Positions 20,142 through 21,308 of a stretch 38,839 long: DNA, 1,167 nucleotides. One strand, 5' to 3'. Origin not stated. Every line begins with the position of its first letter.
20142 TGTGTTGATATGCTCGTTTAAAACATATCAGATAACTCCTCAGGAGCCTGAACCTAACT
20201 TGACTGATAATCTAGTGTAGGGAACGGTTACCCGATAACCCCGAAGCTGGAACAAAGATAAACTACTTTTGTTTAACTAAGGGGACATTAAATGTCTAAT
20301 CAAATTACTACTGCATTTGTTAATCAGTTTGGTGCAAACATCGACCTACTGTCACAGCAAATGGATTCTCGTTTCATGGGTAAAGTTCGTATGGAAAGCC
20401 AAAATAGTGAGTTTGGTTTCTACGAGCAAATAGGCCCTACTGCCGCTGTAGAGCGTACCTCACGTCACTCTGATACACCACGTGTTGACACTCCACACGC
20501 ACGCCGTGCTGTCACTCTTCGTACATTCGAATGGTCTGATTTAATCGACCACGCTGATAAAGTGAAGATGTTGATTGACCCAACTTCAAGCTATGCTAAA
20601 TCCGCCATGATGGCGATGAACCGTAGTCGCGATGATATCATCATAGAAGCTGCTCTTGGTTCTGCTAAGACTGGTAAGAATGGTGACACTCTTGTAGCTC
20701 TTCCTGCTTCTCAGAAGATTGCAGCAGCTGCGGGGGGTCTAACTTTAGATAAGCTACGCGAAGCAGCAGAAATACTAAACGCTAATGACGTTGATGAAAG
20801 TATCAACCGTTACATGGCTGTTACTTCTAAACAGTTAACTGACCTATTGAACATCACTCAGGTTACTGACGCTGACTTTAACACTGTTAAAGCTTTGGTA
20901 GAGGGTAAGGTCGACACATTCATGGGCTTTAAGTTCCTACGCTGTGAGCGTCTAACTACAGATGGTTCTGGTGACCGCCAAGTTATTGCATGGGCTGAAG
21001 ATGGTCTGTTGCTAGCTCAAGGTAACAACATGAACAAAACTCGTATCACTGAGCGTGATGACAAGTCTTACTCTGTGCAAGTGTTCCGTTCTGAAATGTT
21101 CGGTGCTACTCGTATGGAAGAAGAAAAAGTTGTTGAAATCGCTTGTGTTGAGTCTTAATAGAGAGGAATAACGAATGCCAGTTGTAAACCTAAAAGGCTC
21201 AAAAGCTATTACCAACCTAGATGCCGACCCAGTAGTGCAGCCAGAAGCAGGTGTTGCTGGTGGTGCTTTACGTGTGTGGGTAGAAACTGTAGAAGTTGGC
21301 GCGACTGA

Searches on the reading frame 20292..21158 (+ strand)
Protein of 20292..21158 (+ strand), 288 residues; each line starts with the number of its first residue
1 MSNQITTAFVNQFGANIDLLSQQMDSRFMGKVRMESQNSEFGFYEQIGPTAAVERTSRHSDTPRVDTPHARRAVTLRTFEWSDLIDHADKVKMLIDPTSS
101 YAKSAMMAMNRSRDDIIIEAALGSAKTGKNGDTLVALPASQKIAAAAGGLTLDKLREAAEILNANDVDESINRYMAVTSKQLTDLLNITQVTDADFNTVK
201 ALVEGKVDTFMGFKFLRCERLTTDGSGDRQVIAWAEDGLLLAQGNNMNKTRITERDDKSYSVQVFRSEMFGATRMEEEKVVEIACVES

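Call 8: search_protein_families(library=phrogs, proteins=[window:20292-21158:+])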
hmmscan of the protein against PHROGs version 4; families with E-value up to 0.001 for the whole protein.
window:20292-21158:+ (288 aa): 2 families
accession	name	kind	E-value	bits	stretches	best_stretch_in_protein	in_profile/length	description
phrog_3437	-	head and packaging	3.1e-88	296.8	1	1-287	3-293/294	major head protein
phrog_267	-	head and packaging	5.3e-12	46.6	1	81-281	114-321/410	major head protein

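Call 9: search_dna_similar(query=window:20292-21158:+, collection=phages, mode=protein, max_rows=30)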
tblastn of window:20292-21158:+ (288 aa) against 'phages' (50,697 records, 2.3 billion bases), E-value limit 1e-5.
Records with a match: 140; places in all: 140; records where one place covers at least 80% of the query: 94.
Best place of each record, by identity: <60% 140.
By first word of the organism name: Vibrio 89; Pelagibacter 23; Caudoviricetes 6; Liberibacter 4; Ralstonia 3; Yersinia 3; Acinetobacter 3; Bacteriophage 2; Alteromonas 2; Dunaliella 2; and 3 more.
By host as written in the record: - 73; Candidatus Pelagibacter ubique HTCC1062 14; Vibrio cholerae 2095 9; Vibrio cholerae 7; Candidatus Pelagibacter sp. HTCC1062 4; Candidatus Pelagibacter sp. FZCC0015 2; Candidadtus Pelagibacter sp. HTCC1062 2; Alteromonas macleodii 2; and 21 more.
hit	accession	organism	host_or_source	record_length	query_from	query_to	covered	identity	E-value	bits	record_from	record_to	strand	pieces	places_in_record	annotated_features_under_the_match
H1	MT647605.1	Pelagibacter phage Lederberg EXVC029P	Candidatus Pelagibacter ubique HTCC1062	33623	1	288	100%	55.7%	2e-91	301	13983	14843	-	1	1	putative major capsid protein | hypothetical protein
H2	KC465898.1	Pelagibacter phage HTVC010P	Candidatus Pelagibacter ubique HTCC1062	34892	1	288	100%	54.9%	1e-89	296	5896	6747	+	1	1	putative major capsid protein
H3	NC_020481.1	Pelagibacter phage HTVC010P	Candidatus Pelagibacter ubique HTCC1062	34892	1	288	100%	54.9%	1e-89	296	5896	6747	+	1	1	major head protein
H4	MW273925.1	Pelagibacter phage HTVC203P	Candidatus Pelagibacter sp. FZCC0015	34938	1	288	100%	54.3%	2e-90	299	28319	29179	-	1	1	putative major capsid protein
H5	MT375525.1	Pelagibacter phage Greip EXVC021P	Candidatus Pelagibacter ubique HTCC1062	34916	1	288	100%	54.3%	6e-82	274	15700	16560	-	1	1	major capsid protein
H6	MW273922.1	Pelagibacter phage HTVC034P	Candidatus Pelagibacter sp. HTCC1062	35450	1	288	100%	53.8%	8e-89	294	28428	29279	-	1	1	putative major capsid protein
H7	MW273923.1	Pelagibacter phage HTVC035P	Candidatus Pelagibacter sp. HTCC1062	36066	1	288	100%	53.8%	2e-88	293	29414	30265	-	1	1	putative major capsid protein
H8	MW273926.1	Pelagibacter phage HTVC204P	Candidatus Pelagibacter sp. FZCC0015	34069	1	288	100%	53.6%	3e-81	272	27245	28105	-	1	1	putative major capsid protein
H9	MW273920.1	Pelagibacter phage HTVC024P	Candidatus Pelagibacter sp. HTCC1062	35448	1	288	100%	53.3%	1e-86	288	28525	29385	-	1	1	putative major capsid protein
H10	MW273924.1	Pelagibacter phage HTVC100P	Candidatus Pelagibacter sp. HTCC7211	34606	1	288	100%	53.3%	6e-79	265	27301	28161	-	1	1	putative major capsid protein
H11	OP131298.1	Pelagibacter phage Skadi-11 EXVC111P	Candidatus Pelagibacter ubique HTCC1062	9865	1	283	98%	54.2%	7e-89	294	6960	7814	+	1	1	major capsid protein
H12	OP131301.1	Pelagibacter phage Skadi-4 EXVC104P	Candidatus Pelagibacter ubique HTCC1062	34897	1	283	98%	54.2%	7e-89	294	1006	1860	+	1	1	major capsid protein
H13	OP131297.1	Pelagibacter phage Skadi-3 EXVC103P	Candidatus Pelagibacter ubique HTCC1062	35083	1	283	98%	54.2%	7e-89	294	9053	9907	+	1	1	major capsid protein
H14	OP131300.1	Pelagibacter phage Skadi-7 EXVC107P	Candidatus Pelagibacter ubique HTCC1062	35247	1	283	98%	54.2%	7e-89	294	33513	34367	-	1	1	major capsid protein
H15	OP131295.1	Pelagibacter phage Skadi-10 EXVC110P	Candidatus Pelagibacter ubique HTCC1062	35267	1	283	98%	54.2%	7e-89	294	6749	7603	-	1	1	major capsid protein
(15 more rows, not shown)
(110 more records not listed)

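Call 10: find_related_loci(query=window:20292-21158:+, collection=viral_contigs, flank=3000)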
Query window:20292-21158:+ (288 aa) in viral_contigs; peptide patterns used: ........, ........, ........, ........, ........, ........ (x = any residue, [..] = any of these).
599 stretches matched a pattern (row limit reached: there are more); 599 encode a relative of the query (tblastn E <= 1e-3); the best 80 are kept; 80 distinct loci.
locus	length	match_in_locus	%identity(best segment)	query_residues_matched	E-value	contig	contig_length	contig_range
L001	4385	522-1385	100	1-288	0e+0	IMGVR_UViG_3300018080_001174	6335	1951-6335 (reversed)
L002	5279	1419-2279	82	1-287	2e-162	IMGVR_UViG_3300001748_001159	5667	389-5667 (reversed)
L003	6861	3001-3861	80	1-288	6e-157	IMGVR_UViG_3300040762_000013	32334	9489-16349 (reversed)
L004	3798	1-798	81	22-287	8e-150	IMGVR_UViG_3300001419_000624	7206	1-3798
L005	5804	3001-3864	66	1-288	4e-132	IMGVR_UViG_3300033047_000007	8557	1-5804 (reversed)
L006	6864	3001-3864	66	1-288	4e-132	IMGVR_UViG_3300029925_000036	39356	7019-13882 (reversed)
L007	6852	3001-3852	58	1-285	6e-105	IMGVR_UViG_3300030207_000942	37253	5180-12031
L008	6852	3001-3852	58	1-285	1e-104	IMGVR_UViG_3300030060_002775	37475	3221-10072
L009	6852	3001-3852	58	1-285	5e-104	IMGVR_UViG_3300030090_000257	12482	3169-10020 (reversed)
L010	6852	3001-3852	58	1-285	4e-104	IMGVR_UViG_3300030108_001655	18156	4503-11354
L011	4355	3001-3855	58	1-287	3e-104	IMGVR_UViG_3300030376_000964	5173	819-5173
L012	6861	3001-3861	57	1-288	8e-104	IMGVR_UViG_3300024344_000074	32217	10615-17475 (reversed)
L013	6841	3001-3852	58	1-285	3e-103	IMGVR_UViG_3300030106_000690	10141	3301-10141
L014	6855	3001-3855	58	1-287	3e-102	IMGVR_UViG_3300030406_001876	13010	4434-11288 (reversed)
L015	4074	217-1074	58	1-288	2e-101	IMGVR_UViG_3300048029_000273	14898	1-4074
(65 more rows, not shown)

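Call 24: find_encoding_contigs(protein=window:20292-21158:+, flank=2500, max_places=10)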
Protein window:20292-21158:+ (288 aa): 9 contigs read that carry it; 7 places shown.
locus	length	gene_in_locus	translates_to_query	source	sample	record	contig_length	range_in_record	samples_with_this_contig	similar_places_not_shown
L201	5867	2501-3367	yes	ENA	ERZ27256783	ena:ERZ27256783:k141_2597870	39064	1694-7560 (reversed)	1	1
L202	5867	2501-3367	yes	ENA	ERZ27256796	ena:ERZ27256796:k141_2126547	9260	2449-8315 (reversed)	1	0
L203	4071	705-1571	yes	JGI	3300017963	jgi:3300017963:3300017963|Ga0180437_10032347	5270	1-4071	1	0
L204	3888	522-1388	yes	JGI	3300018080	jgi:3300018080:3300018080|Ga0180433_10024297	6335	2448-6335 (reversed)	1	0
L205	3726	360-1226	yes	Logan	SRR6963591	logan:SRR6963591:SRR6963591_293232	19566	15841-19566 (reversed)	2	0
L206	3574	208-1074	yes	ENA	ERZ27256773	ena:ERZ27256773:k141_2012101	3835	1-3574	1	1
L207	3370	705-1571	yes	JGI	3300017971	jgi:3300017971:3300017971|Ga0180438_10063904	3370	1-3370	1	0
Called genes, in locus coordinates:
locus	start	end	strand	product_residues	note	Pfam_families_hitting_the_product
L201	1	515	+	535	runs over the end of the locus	PF12236:Head-tail_con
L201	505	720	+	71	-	-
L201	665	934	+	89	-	PF25181:Phage_Bbp19 (weak)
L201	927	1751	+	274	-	-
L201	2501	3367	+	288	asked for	PF19821:Phage_capsid_2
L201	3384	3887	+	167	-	-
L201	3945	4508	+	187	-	-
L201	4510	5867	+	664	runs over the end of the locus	-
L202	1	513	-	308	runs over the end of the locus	PF02086:MethyltransfD12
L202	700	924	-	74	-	-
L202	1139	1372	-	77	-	-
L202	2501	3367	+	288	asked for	PF19821:Phage_capsid_2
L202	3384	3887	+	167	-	-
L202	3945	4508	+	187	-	-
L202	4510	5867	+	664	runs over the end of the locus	-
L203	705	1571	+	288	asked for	PF19821:Phage_capsid_2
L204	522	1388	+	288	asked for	PF19821:Phage_capsid_2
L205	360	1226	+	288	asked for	PF19821:Phage_capsid_2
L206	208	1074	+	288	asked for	PF19821:Phage_capsid_2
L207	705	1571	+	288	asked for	PF19821:Phage_capsid_2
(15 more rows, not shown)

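Call 52: find_homologous_proteins(query=window:20292-21158:+, max_evalue=1e-80)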
Query window:20292-21158:+ (288 aa): 4148 proteins with E <= 1e-80 among 8000 candidates; the best 120 are listed.
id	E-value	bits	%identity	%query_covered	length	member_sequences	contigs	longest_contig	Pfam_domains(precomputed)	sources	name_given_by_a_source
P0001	4.3e-169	579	92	100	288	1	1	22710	PF19821.6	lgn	-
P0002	4.4e-167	572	92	100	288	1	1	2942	PF19821.6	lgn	-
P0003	9.6e-166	568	91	100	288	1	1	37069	PF25209.3,PF19821.6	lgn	-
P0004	1.8e-163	560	89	100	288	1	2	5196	PF19821.6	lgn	-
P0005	1.0e-158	545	87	100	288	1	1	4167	PF19821.6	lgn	-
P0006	1.3e-150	518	84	100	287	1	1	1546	PF19821.6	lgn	-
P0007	1.7e-150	518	82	100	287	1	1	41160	PF19821.6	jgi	jgi:hypothetical protein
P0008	1.7e-148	511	81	100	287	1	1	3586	PF19821.6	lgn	-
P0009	2.6e-147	507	82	100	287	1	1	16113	PF19821.6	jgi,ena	-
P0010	1.0e-145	502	83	100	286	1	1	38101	PF19821.6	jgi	jgi:hypothetical protein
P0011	7.0e-145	499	81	100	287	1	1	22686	PF19821.6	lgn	-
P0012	8.5e-145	499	81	100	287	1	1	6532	PF19821.6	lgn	-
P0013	3.5e-144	497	81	100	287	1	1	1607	PF19821.6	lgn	-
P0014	1.5e-143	495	80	100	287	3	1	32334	PF19821.6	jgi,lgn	jgi:hypothetical protein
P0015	9.6e-143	492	80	100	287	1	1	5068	PF19821.6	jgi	-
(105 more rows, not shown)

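Call 53: find_encoding_contigs(protein=P0003, flank=10000, max_places=3)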
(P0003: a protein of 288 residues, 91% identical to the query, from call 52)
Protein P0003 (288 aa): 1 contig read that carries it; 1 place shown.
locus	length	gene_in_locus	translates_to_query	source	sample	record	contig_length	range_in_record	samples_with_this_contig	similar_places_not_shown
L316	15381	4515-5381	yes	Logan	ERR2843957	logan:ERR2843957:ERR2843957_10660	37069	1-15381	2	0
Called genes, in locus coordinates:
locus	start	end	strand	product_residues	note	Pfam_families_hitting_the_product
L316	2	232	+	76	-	?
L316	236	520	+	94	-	-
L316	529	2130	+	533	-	PF12236:Head-tail_con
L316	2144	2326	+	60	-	-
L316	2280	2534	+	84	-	PF25181:Phage_Bbp19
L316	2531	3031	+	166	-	PF13392:HNH_3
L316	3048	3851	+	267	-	-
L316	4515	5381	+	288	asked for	PF19821:Phage_capsid_2, PF25209:Phage_capsid_4 (weak)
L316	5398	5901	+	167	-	-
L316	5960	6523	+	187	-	-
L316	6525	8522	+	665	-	-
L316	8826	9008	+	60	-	-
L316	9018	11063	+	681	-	-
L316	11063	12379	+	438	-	-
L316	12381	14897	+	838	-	-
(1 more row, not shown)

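Call 54: find_encoding_contigs(protein=P0001, flank=10000, max_places=3)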
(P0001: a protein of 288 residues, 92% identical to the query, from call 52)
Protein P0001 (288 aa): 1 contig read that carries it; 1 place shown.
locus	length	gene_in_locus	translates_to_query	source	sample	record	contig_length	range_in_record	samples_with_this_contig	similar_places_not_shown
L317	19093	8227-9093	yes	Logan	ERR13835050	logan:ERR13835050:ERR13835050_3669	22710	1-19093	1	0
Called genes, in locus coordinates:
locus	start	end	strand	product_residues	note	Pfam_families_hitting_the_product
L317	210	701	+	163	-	PF16677:GP3_package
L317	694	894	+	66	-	-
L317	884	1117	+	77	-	-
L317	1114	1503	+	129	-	-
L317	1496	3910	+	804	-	PF14890:Intein_splicing, PF04466:Terminase_3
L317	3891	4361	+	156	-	PF00583:Acetyltransf_1 (weak), PF13508:Acetyltransf_7 (weak)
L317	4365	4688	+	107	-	-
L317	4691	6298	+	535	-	PF12236:Head-tail_con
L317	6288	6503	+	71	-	-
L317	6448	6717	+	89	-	PF25181:Phage_Bbp19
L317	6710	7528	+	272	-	-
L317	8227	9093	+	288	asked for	PF19821:Phage_capsid_2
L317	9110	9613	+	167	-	-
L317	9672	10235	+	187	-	-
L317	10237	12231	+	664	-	-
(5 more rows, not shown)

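Call 55: find_encoding_contigs(protein=P0004, flank=10000, max_places=3)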
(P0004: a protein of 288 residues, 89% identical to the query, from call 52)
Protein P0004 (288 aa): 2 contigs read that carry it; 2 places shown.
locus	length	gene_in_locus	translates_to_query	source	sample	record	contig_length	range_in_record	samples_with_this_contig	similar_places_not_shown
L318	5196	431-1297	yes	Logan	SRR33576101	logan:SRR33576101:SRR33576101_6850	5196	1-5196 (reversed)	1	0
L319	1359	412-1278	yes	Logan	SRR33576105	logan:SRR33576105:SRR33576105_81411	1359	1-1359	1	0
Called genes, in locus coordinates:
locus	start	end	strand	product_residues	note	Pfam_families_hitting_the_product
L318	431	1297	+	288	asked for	PF19821:Phage_capsid_2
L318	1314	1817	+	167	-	-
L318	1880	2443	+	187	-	-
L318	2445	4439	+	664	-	-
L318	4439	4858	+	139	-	-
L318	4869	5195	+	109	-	?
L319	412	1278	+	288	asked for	PF19821:Phage_capsid_2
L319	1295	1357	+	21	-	?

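Call 57: find_encoding_contigs(protein=P0002, flank=3000, max_places=2)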
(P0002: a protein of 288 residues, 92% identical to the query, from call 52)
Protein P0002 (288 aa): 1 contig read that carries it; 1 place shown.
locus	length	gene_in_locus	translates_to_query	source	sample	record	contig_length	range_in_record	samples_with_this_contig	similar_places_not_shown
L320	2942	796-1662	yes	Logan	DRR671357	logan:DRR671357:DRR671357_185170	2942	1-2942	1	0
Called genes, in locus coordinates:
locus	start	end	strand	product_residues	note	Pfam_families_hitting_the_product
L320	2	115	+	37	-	?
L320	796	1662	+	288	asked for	PF19821:Phage_capsid_2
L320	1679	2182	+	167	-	-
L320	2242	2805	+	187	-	-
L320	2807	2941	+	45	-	?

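Call 58: find_encoding_contigs(protein=P0005, flank=4000, max_places=2)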
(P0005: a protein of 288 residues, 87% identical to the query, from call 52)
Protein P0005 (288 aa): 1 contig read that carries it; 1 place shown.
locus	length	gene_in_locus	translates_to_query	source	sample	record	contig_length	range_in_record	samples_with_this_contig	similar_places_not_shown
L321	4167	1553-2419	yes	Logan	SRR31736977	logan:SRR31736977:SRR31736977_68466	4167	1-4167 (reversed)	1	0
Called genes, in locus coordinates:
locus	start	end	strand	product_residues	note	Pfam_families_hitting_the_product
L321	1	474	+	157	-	?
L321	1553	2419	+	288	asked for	PF19821:Phage_capsid_2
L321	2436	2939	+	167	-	-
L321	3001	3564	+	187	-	-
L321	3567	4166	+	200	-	?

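Call 59: find_encoding_contigs(protein=P0010, flank=10000, max_places=2)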
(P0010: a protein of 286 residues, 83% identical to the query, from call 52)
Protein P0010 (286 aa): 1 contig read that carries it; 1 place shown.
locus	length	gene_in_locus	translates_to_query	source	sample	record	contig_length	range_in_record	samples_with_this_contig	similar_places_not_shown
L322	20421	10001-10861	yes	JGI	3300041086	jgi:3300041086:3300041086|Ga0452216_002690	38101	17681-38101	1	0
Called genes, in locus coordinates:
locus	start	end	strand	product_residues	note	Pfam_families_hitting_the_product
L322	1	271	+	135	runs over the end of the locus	-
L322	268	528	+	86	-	-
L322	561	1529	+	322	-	-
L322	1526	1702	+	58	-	-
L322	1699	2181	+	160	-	-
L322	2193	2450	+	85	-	-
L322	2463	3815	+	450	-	-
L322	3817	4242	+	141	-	-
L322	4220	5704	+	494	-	PF04466:Terminase_3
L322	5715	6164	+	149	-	PF00583:Acetyltransf_1, PF13508:Acetyltransf_7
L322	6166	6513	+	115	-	-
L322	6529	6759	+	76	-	-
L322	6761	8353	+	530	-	PF12236:Head-tail_con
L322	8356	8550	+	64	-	-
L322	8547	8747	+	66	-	-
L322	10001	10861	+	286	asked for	PF19821:Phage_capsid_2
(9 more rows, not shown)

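Call 62: find_related_loci(query=window:20292-21158:+, collection=genome_contigs, flank=2000)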
Query window:20292-21158:+ (288 aa) in genome_contigs; peptide patterns used: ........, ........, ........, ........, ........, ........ (x = any residue, [..] = any of these).
60 stretches matched a pattern; 42 encode a relative of the query (tblastn E <= 1e-3); 42 distinct loci.
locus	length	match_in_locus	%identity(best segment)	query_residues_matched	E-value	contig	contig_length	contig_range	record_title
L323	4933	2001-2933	48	2-288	2e-85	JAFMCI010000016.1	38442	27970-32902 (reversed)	MAG: Bacteroidia bacterium isolate CPBay_Spr15L08_66 NODE_501_length_38442_cov_20.808503, whole genome shotgun sequence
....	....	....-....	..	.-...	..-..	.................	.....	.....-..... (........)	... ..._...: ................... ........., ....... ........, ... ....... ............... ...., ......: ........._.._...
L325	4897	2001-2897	48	1-287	1e-83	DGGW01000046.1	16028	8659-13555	MAG TPA_asm: Alphaproteobacteria bacterium UBA3864 UBA3864_contig_90094, whole genome shotgun sequence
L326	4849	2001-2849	48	1-287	3e-82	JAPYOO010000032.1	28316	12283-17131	MAG: Bermanella sp. isolate MOW.maxbin2.006 MOW_1359_length_28316_cov_174.081207, whole genome shotgun sequence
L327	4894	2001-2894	47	1-287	1e-80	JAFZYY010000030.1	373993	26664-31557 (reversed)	MAG: Alphaproteobacteria bacterium isolate RGIG8225 Water_buffalos_Rumen-5__c2110845, whole genome shotgun sequence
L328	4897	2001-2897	47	1-288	1e-80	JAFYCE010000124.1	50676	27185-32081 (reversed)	MAG: Alphaproteobacteria bacterium isolate RGIG6957 Sheep_Rumen.Co__c4401733, whole genome shotgun sequence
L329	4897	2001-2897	47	1-288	6e-80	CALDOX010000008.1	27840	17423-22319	MAG TPA_asm: uncultured Alphaproteobacteria bacterium isolate SRR6425755_bin.60_CONCOCT_v1.1_MAG genome assembly, contig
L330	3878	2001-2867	51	1-287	4e-80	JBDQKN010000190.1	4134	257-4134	MAG: Ilumatobacteraceae bacterium isolate SFB_27D_19FebDec_coas_27 k141_4194474_length_4134_cov_220.5119, whole genome s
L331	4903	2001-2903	46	1-287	9e-80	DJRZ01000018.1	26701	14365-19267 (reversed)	MAG TPA_asm: Alphaproteobacteria bacterium UBA6347 UBA6347_contig_515, whole genome shotgun sequence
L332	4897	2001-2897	47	1-287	4e-79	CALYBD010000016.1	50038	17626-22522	MAG: uncultured Alphaproteobacteria bacterium isolate BRZ_CT__bin99 genome assembly, contig: BRZ_CT__NODE_1048_length_50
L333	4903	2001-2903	46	1-287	1e-78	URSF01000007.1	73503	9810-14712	uncultured Rhodospirillaceae bacterium isolate UMGS1296 genome assembly, contig: NODE_163_length_73503_cov_10.616327, wh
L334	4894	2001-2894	45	1-287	7e-78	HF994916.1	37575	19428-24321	Acetobacter sp. CAG:977 genomic scaffold, scf53, whole genome shotgun sequence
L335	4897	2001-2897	46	1-287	1e-76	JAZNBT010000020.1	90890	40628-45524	MAG: Alphaproteobacteria bacterium isolate T1900044741_TS20190207.MAGScoT_cleanbin_000004 SGB_2063_k141_2735585, whole g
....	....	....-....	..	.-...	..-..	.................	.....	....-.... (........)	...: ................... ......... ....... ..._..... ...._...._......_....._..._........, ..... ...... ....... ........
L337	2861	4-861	47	1-287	2e-76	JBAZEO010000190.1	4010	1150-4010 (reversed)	MAG: Dehalococcoidia bacterium isolate SO_2017_LW3_128 NODE_88522_length_4010_cov_4.104558_LW162_2017, whole genome shot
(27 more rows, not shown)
